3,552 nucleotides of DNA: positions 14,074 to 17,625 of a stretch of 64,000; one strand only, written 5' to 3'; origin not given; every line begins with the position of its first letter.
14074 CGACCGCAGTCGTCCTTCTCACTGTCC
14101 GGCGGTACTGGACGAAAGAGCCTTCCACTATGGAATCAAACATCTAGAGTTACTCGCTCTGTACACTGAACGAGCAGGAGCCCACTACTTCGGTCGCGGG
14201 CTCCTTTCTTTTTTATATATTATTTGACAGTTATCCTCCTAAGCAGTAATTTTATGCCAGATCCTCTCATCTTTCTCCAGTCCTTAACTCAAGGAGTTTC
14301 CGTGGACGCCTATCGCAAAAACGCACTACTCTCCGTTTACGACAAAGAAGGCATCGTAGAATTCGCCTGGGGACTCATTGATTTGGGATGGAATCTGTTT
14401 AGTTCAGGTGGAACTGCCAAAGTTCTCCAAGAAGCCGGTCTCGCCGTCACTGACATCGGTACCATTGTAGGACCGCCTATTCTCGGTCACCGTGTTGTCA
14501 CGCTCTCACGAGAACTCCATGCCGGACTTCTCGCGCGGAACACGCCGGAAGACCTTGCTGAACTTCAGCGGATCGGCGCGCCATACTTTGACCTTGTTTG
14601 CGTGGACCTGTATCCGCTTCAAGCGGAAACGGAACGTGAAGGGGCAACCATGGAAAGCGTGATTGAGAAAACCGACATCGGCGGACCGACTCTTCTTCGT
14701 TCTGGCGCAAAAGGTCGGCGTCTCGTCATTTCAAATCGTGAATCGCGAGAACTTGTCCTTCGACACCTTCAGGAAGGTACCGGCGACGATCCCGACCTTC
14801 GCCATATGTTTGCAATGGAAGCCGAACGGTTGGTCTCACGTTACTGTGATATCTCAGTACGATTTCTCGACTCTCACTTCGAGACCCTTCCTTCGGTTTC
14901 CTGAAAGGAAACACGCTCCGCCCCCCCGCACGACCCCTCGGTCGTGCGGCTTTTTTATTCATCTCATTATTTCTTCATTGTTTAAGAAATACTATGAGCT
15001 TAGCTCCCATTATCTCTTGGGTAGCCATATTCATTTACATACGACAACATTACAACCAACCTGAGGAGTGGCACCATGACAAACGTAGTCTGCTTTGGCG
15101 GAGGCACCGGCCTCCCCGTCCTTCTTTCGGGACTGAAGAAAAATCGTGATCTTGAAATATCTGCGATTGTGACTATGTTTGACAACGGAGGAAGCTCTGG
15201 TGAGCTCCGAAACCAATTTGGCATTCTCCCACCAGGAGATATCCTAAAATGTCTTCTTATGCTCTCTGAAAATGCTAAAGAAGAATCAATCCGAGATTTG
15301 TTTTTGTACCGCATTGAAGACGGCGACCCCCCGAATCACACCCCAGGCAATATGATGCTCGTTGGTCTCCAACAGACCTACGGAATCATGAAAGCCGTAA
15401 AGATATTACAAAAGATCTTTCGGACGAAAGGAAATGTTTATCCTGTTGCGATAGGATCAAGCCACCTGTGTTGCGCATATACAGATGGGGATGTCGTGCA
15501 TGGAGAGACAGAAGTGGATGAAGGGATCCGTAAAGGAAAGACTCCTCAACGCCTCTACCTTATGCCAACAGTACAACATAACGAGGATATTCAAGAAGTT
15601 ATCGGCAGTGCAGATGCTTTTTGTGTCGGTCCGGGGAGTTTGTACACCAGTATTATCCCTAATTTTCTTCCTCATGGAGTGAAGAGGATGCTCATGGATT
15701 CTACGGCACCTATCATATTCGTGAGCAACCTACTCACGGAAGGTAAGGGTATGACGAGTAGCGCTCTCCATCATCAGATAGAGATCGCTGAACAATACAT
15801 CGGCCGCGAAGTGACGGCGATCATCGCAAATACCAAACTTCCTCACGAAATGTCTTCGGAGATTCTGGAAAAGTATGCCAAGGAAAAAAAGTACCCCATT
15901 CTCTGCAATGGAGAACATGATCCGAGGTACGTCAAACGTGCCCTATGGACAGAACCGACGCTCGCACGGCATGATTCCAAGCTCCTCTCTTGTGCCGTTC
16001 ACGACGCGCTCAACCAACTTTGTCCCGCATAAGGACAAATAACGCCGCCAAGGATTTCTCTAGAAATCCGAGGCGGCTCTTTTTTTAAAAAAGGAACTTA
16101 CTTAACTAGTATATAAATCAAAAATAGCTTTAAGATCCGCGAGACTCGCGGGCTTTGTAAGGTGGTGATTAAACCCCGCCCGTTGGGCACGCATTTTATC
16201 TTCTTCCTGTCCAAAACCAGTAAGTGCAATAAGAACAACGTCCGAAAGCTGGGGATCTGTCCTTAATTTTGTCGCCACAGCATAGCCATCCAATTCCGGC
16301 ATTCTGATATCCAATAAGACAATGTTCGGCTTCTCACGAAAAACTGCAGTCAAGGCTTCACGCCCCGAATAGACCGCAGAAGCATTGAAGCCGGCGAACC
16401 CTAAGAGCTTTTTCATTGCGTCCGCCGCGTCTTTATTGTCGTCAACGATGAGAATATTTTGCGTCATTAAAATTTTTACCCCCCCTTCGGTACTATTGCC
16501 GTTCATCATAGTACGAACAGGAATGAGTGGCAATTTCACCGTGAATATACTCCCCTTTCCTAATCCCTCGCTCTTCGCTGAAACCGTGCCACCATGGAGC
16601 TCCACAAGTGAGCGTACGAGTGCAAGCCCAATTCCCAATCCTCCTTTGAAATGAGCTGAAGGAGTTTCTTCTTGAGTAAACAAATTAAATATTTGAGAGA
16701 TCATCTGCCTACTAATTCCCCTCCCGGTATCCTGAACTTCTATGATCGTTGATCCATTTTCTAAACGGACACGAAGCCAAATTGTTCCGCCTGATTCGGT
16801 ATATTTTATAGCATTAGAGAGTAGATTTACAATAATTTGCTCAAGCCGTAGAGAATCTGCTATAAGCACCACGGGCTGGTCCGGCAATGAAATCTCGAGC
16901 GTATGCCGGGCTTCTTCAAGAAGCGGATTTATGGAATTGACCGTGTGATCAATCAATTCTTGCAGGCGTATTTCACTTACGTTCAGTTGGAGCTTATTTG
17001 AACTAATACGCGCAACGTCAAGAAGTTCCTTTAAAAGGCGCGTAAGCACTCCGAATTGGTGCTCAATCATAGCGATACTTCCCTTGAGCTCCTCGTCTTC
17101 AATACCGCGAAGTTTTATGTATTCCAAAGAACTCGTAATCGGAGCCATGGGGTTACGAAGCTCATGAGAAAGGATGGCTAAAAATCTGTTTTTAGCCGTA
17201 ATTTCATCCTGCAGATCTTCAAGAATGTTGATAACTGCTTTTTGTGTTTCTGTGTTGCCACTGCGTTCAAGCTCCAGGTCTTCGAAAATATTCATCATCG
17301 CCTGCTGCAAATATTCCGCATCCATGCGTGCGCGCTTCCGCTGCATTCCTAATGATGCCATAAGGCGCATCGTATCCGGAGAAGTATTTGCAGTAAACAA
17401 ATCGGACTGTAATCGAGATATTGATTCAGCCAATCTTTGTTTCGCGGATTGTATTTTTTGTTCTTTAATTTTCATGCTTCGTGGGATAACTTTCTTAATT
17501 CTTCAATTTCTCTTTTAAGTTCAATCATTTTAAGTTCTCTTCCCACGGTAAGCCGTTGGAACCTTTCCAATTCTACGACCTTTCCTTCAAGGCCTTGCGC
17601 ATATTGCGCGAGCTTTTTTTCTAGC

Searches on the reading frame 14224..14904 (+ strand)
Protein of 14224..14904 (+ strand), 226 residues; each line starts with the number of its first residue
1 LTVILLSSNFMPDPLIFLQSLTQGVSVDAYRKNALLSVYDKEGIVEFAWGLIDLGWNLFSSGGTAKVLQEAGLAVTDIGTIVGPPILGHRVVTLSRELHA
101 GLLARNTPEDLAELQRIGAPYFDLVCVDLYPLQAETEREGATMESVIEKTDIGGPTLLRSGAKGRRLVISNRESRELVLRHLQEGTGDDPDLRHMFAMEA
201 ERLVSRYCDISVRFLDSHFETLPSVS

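Call 6: search_protein_families(library=pfam, proteins=[window:14224-14904:+], max_evalue=0.01)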
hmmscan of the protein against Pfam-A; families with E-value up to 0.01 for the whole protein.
window:14224-14904:+ (226 aa): 1 family
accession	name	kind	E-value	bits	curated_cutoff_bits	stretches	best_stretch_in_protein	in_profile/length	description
PF02142.27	MGS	-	3.8e-15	56.2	24.1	1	43-156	1-94/94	MGS-like domain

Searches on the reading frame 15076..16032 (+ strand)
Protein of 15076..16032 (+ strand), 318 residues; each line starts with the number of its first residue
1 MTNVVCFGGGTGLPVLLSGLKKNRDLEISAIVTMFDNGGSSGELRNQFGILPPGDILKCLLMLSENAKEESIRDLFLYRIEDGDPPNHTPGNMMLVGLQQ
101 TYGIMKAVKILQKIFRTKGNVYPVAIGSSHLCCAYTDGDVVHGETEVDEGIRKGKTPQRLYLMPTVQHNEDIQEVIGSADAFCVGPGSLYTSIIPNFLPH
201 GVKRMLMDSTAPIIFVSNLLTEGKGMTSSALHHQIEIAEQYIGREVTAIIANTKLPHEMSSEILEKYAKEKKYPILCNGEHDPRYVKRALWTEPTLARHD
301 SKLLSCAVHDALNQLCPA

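Call 6: search_protein_families(library=pfam, proteins=[window:15076-16032:+], max_evalue=0.01)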
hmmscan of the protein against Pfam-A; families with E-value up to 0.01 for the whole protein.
window:15076-16032:+ (318 aa): 1 family
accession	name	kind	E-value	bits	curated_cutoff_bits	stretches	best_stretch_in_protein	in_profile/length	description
PF01933.23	CofD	-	3.3e-63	214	30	1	4-278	1-273/290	2-phospho-L-lactate transferase CofD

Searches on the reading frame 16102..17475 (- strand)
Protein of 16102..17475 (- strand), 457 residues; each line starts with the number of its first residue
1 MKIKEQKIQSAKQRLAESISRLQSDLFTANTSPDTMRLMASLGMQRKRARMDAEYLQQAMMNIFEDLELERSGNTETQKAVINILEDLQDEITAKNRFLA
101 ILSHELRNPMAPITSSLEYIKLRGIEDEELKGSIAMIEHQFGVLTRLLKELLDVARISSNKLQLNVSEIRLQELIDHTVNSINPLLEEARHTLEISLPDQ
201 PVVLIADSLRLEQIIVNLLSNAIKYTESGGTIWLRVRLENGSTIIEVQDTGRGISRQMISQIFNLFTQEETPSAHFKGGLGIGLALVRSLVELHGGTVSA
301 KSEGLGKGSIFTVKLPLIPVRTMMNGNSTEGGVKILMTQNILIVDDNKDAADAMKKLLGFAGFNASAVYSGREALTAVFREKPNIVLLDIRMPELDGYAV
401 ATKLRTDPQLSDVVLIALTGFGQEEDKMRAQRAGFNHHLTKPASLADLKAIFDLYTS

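Call 6: search_protein_families(library=pfam, proteins=[window:16102-17475:-], max_evalue=0.01)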
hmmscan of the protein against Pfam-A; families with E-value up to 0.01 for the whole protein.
window:16102-17475:- (457 aa): 5 families
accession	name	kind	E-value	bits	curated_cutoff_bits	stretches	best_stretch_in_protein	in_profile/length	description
PF02518.31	HATPase_c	-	8.1e-28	97.5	26.4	1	207-317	2-109/111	Histidine kinase-, DNA gyrase B-, and HSP90-like ATPase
PF00072.30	Response_reg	-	1.2e-22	80.6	30.2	1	341-451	1-109/111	Response regulator receiver domain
PF00512.31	HisKA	-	7.5e-11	42.4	26.9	1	94-159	1-65/66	His Kinase A (phospho-acceptor) domain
PF23198.2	PDE8A_N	-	0.0006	20.2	29.6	1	339-439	11-115/147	PDE8A-like, N-terminal domain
PF14501.12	HATPase_c_5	-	0.0041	17.5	22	0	211-302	6-90/102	GHKL domain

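Call 29: find_encoding_contigs(protein=window:16102-17475:-, flank=4000, max_places=10)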
Protein window:16102-17475:- (457 aa): 8 contigs read that carry it; 3 places shown.
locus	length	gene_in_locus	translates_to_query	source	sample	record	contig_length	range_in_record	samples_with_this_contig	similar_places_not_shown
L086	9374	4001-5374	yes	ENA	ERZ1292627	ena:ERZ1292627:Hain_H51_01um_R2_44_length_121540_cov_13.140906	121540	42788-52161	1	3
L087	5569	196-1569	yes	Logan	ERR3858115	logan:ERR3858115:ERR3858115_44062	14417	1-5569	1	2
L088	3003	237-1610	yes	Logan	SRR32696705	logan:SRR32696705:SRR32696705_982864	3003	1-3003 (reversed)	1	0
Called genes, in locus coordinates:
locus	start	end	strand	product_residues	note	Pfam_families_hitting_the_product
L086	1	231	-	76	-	-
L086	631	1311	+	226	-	PF00072:Response_reg, PF00486:Trans_reg_C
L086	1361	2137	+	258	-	PF02518:HATPase_c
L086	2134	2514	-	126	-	PF00072:Response_reg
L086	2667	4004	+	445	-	PF00989:PAS, PF08448:PAS_4, PF13426:PAS_9, PF00989:PAS, PF08448:PAS_4, PF13426:PAS_9, PF00989:PAS, PF08448:PAS_4, +6 more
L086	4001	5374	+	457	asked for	PF00512:HisKA, PF02518:HATPase_c, PF00072:Response_reg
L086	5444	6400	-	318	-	PF01933:CofD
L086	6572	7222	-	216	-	PF02142:MGS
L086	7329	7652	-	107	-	-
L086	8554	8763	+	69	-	-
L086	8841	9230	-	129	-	-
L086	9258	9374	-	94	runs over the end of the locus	-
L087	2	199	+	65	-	?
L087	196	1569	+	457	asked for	PF00512:HisKA, PF02518:HATPase_c, PF00072:Response_reg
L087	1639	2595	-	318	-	PF01933:CofD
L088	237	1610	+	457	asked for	PF00512:HisKA, PF02518:HATPase_c, PF00072:Response_reg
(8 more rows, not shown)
